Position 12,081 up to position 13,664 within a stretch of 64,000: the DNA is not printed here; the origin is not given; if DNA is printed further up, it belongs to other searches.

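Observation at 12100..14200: AT-rich island encoding a DNA methyltransferase fused to a degenerate thermonuclease-like domain plus a downstream partner ORF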

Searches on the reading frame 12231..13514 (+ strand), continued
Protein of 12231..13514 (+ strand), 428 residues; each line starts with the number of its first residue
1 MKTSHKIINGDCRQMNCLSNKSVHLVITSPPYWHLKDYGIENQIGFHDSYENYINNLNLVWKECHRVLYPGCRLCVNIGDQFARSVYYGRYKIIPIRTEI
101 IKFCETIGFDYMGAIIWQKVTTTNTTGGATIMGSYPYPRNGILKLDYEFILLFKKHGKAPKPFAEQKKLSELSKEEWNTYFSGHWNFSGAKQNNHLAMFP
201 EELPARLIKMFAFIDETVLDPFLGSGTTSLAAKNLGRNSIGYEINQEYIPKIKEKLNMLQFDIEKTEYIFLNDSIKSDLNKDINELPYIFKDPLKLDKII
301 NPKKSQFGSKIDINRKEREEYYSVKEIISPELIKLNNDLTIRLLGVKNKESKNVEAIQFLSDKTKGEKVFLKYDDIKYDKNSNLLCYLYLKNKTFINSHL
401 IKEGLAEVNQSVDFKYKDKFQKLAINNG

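Call 14: list_cluster_members(proteins=[P0001, P0121, P0062, P0157])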
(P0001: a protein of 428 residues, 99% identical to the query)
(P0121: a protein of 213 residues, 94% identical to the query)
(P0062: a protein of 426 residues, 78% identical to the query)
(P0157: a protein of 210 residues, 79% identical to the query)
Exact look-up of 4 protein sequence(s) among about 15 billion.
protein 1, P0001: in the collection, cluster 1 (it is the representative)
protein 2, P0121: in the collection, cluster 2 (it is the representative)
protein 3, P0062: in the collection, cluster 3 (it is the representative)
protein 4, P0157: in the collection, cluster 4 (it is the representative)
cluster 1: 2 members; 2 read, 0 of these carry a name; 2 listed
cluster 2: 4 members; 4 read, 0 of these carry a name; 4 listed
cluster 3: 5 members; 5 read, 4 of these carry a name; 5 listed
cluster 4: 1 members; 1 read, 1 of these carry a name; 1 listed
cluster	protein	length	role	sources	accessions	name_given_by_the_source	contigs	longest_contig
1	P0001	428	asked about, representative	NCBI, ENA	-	-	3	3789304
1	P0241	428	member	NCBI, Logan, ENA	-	-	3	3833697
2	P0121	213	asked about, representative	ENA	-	-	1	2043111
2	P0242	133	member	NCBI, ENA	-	-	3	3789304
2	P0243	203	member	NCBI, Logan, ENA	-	-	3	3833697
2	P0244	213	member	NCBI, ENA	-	-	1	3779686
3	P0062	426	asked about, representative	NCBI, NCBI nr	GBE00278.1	DNA adenine methyltransferase YhdJ [bacterium BMS3Abin07]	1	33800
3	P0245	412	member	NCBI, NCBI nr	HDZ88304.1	MAG TPA: site-specific DNA-methyltransferase [Nitrospirae bacterium] | site-specific DNA-methyltransferase [Nitrospirota bacterium]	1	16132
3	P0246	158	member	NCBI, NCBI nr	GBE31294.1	hypothetical protein BMS3Bbin05_00193 [bacterium BMS3Bbin05]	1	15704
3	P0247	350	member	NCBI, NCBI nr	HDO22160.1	MAG TPA: site-specific DNA-methyltransferase, partial [Nitrospirae bacterium] | site-specific DNA-methyltransferase [Nitrospirota bacterium]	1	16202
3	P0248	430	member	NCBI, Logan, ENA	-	-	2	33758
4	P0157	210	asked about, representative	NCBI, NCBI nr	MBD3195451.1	MAG: MjaI family restriction endonuclease [Candidatus Lokiarchaeota archaeon] | MjaI family restriction endonuclease [Candidatus Lokiarchaeota archaeon]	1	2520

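Call 18: find_related_loci(query=window:12231-13514:+, collection=genome_contigs, flank=4000)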
Query window:12231-13514:+ (428 aa) in genome_contigs; peptide patterns used: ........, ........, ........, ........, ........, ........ (x = any residue, [..] = any of these).
600 stretches matched a pattern (row limit reached: there are more); 558 encode a relative of the query (tblastn E <= 1e-3); the best 80 are kept; 80 distinct loci.
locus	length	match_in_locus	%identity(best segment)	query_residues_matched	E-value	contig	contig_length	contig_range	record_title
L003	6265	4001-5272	77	1-424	0e+0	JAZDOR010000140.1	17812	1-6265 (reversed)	MAG: bacterium isolate MEGAHIT-group-0.789 k141_12189791, whole genome shotgun sequence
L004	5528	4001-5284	74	1-428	0e+0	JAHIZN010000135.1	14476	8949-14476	MAG: bacterium isolate Modern_marine.mb.176 Modern_marine.mb.176_k141_663023, whole genome shotgun sequence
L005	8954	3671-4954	71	1-428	0e+0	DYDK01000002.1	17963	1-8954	MAG TPA_asm: Desulfocapsa sp. isolate IMS_BF NODE_680_length_17967_cov_92.2014, whole genome shotgun sequence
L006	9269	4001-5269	75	1-423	0e+0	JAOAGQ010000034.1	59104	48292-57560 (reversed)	MAG: Syntrophorhabdaceae bacterium isolate SKW35 k141_13295, whole genome shotgun sequence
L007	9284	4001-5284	74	1-428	0e+0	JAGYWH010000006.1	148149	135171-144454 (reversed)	MAG: Candidatus Magnetobacterium cryptolimnobacter isolate XYR XYR_MTB_NODE_6_length_148149_cov_145.034, whole genome sh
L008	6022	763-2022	79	1-420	0e+0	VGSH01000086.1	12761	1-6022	MAG: Deltaproteobacteria bacterium isolate K_DeepCast_150m_m1_356 K_DeepCast_150m_m1_356_Ga0194126_10009723, whole genom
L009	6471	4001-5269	77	1-423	0e+0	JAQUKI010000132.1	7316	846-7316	MAG: Candidatus Neomarinimicrobiota bacterium isolate STD1_103 NODE_33510_length_7316_cov_3.285992_Sandtown_D1, whole ge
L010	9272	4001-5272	75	1-424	0e+0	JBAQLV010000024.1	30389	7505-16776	MAG: Thermodesulfovibrionales bacterium isolate MFD12052_ilm_asm_bin15 k127_34173, whole genome shotgun sequence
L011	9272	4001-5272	73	1-424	0e+0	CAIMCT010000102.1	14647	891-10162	MAG: uncultured Desulfobacteraceae bacterium isolate Umea1_bin-2529 genome assembly, contig: bin-2529:102/580, whole gen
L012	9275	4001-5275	75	1-424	0e+0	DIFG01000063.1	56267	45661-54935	MAG TPA_asm: Deltaproteobacteria bacterium UBA5754 UBA5754_contig_17027, whole genome shotgun sequence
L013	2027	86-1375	73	1-428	0e+0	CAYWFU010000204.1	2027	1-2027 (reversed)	MAG TPA_asm: uncultured bacterium isolate binchicken_co232_183 genome assembly, contig: NODE_98382_length_2027_cov_13.22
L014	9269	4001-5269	74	1-423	0e+0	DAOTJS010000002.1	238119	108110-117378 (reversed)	MAG TPA_asm: Candidatus Neomarinimicrobiota bacterium isolate AMR_MDS_2993 NODE_17_length_238119_cov_32.885002, whole ge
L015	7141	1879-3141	74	3-423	0e+0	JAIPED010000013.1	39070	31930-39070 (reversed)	MAG: Deltaproteobacteria bacterium isolate Tobar13.5m-G29 Tobar13-5m-C1146, whole genome shotgun sequence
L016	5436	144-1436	71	1-428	0e+0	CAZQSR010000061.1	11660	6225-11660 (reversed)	MAG TPA_asm: uncultured Ignavibacteriaceae bacterium isolate binchicken_co190_329 genome assembly, contig: NODE_8983_len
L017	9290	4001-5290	71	1-428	0e+0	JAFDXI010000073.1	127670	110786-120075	MAG: Bacteroidetes bacterium isolate SZAS-21 CK_MAG-102__73__length-127670, whole genome shotgun sequence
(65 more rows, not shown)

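Call 56: predict_structure(alignment_id=A5)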
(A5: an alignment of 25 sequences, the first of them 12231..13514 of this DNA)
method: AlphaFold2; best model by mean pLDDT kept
length: 428 residues; sequences in the alignment: 25
mean_pLDDT: 32.2   pTM: 0.28
mean pLDDT of the five models: 32.2, 30.3, 29.8, 29.7, 28.3
residues with pLDDT >= 90: 0; 70-90: 0; 50-70: 18; < 50: 410
segments of 3 or more residues with pLDDT < 50: 1-73, 75-99, 112-149, 158-417, 419-428
pLDDT, mean of each block of 10 residues (from residue 1): 23 27 32 28 30 40 44 47 32 39 51 43 29 24 38 48 43 44 30 28 25 24 26 24 29 31 26 25 27 27 24 25 26 25 27 35 36 36 32 24 32 43 38
secondary structure, 60 per line:
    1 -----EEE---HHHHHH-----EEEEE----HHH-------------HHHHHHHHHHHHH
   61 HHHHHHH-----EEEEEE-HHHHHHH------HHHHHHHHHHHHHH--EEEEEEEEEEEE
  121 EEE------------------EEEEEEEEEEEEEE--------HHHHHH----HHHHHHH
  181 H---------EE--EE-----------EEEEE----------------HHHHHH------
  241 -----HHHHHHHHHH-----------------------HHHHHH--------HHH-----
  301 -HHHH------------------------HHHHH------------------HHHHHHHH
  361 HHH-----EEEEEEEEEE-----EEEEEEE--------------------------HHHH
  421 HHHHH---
elements in order: E6-8 H12-17 E23-27 H48-67 E73-78 H80-86 H93-106 E109-123 E142-155 H164-169 H174-181 E208-212 H229-234 H246-255 H279-284 H302-305 H330-334 H353-363 E369-378 E384-390 H417-425

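Call 60: search_dna_similar(query=window:12231-13514:+, collection=plasmids, mode=protein, max_evalue=1e-20, max_rows=25)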
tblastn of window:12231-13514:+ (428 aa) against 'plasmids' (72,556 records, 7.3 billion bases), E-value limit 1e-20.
Records with a match: 14; places in all: 14; records where one place covers at least 80% of the query: 0.
Best place of each record, by identity: <60% 14.
By first word of the organism name: Helicobacter 4; Methanothermobacter 3; Haloferacaceae 1; Paraburkholderia 1; Salinibaculum 1; Natrinema 1; Marinobacter 1; Sphingobium 1; Rhizorhabdus 1.
By predicted mobility (MOB-suite, as given by PLSDB): non-mobilizable 11; mobilizable 2; conjugative 1.
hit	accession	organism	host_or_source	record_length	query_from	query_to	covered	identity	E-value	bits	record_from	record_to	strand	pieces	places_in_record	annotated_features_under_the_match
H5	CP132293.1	Haloferacaceae archaeon XH8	cell culture,Pickle salt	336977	1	296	69%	35.1%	2e-49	187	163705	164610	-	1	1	record has no annotation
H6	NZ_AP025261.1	Paraburkholderia terrae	-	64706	2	287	67%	36.1%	7e-43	168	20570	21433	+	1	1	site-specific DNA-methyltransferase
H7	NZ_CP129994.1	Salinibaculum sp. KK48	cell culture,sediment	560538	1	296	69%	31.2%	4e-30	130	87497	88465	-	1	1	site-specific DNA-methyltransferase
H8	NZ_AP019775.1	Helicobacter suis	-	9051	12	257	57%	36.7%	1e-31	135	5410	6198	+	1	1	site-specific DNA-methyltransferase (x2)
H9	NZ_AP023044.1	Helicobacter suis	Homo sapiens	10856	12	257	57%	36.7%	1e-31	135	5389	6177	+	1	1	site-specific DNA-methyltransferase (x2)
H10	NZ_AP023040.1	Helicobacter suis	Homo sapiens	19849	12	257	57%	36.7%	1e-31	135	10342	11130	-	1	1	site-specific DNA-methyltransferase (x2)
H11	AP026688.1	Helicobacter ailurogastricus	Felis catus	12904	4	256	59%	35.4%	4e-31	133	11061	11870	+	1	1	methyltransferase (x2)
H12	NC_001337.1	Methanothermobacter thermautotrophicus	-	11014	1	257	60%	34.4%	4e-31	133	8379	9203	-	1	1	site-specific DNA-methyltransferase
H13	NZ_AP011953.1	Methanothermobacter sp. CaT2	-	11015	1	257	60%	34.4%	4e-31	133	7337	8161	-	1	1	site-specific DNA-methyltransferase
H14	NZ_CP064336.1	Methanothermobacter thermautotrophicus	cell culture,manure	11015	1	257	60%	34.4%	4e-31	133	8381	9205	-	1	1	site-specific DNA-methyltransferase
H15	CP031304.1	Natrinema thermotolerans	Cell culture,Korean salt-fermented food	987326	1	257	60%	32.6%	2e-34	144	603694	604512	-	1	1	site-specific DNA-methyltransferase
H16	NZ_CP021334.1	Marinobacter salarius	pure culture,Lava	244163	1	249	58%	32.2%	8e-29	127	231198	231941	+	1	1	site-specific DNA-methyltransferase | helix-turn-helix transcriptional regulator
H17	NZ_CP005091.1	Sphingobium sp. TKS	-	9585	15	257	57%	32.5%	1e-26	120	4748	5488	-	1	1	site-specific DNA-methyltransferase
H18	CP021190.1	Rhizorhabdus wittichii DC-6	activated sludge of a wastewater ...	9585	15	257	57%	32.5%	1e-26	120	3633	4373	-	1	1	hypothetical protein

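Call 61: get_annotated_region(hit=H12, flank=2500)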
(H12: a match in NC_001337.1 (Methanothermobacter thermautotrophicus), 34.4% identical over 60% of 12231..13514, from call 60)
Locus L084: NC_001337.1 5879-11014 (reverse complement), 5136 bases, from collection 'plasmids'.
description: Methanothermobacter thermautotrophicus plasmid pFZ1, complete sequence
organism: Methanothermobacter thermautotrophicus (NCBI taxid 145262)
taxonomy: Archaea; Euryarchaeota; Methanobacteria; Methanobacteriales; Methanobacteriaceae; Methanothermobacter; Methanothermobacter thermautotrophicus
host: -; source: -; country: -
typing (MOB-suite, as given by PLSDB): non-mobilizable
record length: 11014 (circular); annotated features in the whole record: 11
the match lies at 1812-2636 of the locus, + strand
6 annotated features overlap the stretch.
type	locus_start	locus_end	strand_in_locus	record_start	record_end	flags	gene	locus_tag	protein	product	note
CDS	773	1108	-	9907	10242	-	-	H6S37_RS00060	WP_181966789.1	hypothetical protein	-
CDS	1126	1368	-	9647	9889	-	-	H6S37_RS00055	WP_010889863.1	hypothetical protein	-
CDS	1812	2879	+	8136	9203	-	-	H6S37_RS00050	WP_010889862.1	site-specific DNA-methyltransferase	GO:0009307 - DNA restriction-modification system [Evidence IEA]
CDS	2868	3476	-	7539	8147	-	-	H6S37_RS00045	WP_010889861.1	MjaI family restriction endonuclease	GO:0009307 - DNA restriction-modification system [Evidence IEA]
CDS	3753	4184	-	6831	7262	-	-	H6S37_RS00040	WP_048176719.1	hypothetical protein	-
CDS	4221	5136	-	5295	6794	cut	-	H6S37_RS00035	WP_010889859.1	DUF11 domain-containing protein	-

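Call 64: search_protein_families(library=pfam, proteins=[L084:1812-2876:+, L084:2871-3476:-], max_evalue=1)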
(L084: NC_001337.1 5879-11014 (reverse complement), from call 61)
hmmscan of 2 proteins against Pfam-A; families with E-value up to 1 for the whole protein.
L084:1812-2876:+ (355 aa): 3 families
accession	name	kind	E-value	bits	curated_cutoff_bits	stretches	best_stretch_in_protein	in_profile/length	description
PF01555.25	N6_N4_Mtase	-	7.2e-49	167.2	26.7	1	23-271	1-220/221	DNA methylase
PF01170.24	UPF0020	-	0.00011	22.5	22.3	1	221-274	16-65/197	RMKL-like, methyltransferase domain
PF08241.18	Methyltransf_11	-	0.052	14.6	21.2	0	67-89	72-95/95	Methyltransferase domain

L084:2871-3476:- (202 aa): 4 families
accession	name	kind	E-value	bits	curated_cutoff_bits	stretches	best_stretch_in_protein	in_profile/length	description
PF09568.16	RE_MjaI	-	5.7e-64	215.3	22.7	1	31-190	1-160/164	MjaI restriction endonuclease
PF19580.5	Exo_endo_phos_3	-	0.042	13.3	27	1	65-117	27-79/311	Endonuclease/Exonuclease/phosphatase family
PF05464.17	Phi-29_GP4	-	0.08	13.5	27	1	68-111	34-77/126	Phi-29-like late genes activator (early protein GP4)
PF16736.11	sCache_like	-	0.086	13.6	27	1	70-109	2-40/117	Single Cache-like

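Call 76: search_dna_similar(query=window:12231-13514:+, collection=phages, mode=protein, max_evalue=1e-10, max_rows=12)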
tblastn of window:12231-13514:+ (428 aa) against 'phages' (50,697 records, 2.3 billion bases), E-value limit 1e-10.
Records with a match: 41; places in all: 41; records where one place covers at least 80% of the query: 0.
Best place of each record, by identity: <60% 41.
By first word of the organism name: Pseudomonas 11; Synechococcus 7; Sulfolobus 6; Sulfolobales 4; uncultured 3; Halobacterium 3; Cyanophage 2; Serratia 2; Thermus 1; Akkermansia 1; and 1 more.
By host as written in the record: - 8; Synechococcus sp. 6; Sulfolobales 4; Sulfolobus 4; Sulfolobus tengchongensis 2; Synechococcus sp. WH 8102 2; Pseudomonas syringae 2; Pseudomonas syringae pv. actinidiae K7#8 2; and 9 more.
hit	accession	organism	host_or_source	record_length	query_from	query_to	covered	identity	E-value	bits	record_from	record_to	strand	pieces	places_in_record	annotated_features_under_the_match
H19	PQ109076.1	Thermus phage Lalka27a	Thermus thermophilus HB27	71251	1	264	62%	35.1%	8e-44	169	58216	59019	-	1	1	DNMTa | hypothetical protein | DNMT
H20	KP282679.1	Sulfolobales virus YNP1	Sulfolobales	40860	6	258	59%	34.5%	1e-27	121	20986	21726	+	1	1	putative type II restriction modification system, methylation subunit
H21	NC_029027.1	Sulfolobales virus YNP1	Sulfolobales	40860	6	258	59%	34.5%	1e-27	121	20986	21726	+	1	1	DNA methyltransferase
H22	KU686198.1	Synechococcus phage S-CAM3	Synechococcus sp.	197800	18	276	61%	33.2%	3e-21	102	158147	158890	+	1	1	DNA methylase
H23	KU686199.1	Synechococcus phage S-CAM3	Synechococcus sp.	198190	18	276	61%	33.2%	3e-21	102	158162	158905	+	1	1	DNA methylase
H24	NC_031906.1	Synechococcus phage S-CAM3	Synechococcus sp.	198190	18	276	61%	33.2%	3e-21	102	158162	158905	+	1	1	DNA methyltransferase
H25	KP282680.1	Sulfolobales Virus YNP2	Sulfolobales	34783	6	257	56%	35.9%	2e-22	130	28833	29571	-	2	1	Modification methylase MjaI | putative Modification methylase MjaI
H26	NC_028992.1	Sulfolobales Virus YNP2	Sulfolobales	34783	6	257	56%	35.9%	2e-22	130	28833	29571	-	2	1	DNA methyltransferase (x2)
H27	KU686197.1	Synechococcus phage S-CAM3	Synechococcus sp.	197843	18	260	57%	33.9%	4e-22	105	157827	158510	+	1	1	DNA methylase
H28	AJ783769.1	Sulfolobus virus STSV1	Sulfolobus tengchongensis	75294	1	258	60%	31.8%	2e-26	117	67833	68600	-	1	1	Cytosine methylase, similar to N4-cytosine methylase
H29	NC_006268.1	Sulfolobus virus STSV1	Sulfolobus tengchongensis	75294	1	258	60%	31.8%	2e-26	117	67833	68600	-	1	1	DNA methyltransferase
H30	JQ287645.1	Sulfolobus virus STSV2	Sulfolobus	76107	1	258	60%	31.5%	1e-26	119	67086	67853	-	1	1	putative N4-cytosine methylase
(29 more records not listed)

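Call 78: get_annotated_region(hit=H19, flank=1500)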
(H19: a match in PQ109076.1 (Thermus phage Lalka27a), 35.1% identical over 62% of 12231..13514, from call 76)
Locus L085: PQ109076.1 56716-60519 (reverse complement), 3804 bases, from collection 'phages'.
description: Thermus phage Lalka27a, complete genome.
organism: Thermus phage Lalka27a (NCBI taxid 3289877)
taxonomy: Viruses
host: Thermus thermophilus HB27; source: hot spring; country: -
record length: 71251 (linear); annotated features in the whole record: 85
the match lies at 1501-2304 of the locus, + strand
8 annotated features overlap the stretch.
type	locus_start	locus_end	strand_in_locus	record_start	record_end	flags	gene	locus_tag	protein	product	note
CDS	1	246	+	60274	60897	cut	-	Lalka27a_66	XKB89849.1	primase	-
CDS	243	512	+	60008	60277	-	-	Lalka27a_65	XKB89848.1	hypothetical protein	-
CDS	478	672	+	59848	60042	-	-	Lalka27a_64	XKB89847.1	hypothetical protein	-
CDS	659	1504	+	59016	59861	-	-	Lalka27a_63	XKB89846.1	DNMT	-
CDS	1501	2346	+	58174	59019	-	-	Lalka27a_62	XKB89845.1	DNMTa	-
CDS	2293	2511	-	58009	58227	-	-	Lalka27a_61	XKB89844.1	hypothetical protein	-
CDS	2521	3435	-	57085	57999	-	-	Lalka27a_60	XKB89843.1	recombinase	-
CDS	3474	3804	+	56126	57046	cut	-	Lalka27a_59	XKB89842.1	hypothetical protein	-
